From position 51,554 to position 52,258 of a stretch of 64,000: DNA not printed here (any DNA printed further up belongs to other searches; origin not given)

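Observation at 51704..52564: Free-standing protein built from an internal duplication of an 8-Cys/1-His module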

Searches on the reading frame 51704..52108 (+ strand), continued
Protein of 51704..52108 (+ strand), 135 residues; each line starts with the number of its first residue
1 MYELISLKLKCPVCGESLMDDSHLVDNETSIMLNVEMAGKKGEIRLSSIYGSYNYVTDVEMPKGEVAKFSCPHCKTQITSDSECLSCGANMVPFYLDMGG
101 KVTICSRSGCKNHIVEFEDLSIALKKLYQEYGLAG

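Call 69: find_encoding_contigs(protein=P0281, flank=8000, max_places=1)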
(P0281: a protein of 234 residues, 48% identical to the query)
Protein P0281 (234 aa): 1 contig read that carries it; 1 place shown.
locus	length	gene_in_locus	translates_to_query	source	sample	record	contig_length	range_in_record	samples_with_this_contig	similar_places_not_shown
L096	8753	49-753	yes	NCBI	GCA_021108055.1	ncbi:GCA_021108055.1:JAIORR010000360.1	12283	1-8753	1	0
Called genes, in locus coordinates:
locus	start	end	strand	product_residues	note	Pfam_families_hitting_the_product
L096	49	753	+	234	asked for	PF07191:Zn_ribbon_6 (faint), PF23455:DUF7129 (faint), PF13248:Zn_ribbon_3 (faint)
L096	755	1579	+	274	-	PF10418:DHODB_Fe-S_bind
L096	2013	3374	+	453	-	PF14691:Fer4_20, PF07992:Pyr_redox_2, PF13450:NAD_binding_8 (weak), PF13738:Pyr_redox_3 (weak), PF00070:Pyr_redox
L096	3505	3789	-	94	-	-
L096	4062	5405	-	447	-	PF00072:Response_reg, PF00158:Sigma54_activat, PF14532:Sigma54_activ_2, PF07728:AAA_5 (weak), PF25601:AAA_lid_14, PF02954:HTH_8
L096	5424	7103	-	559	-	PF00512:HisKA, PF02518:HATPase_c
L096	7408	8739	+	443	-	PF02812:ELFV_dehydrog_N, PF00208:ELFV_dehydrog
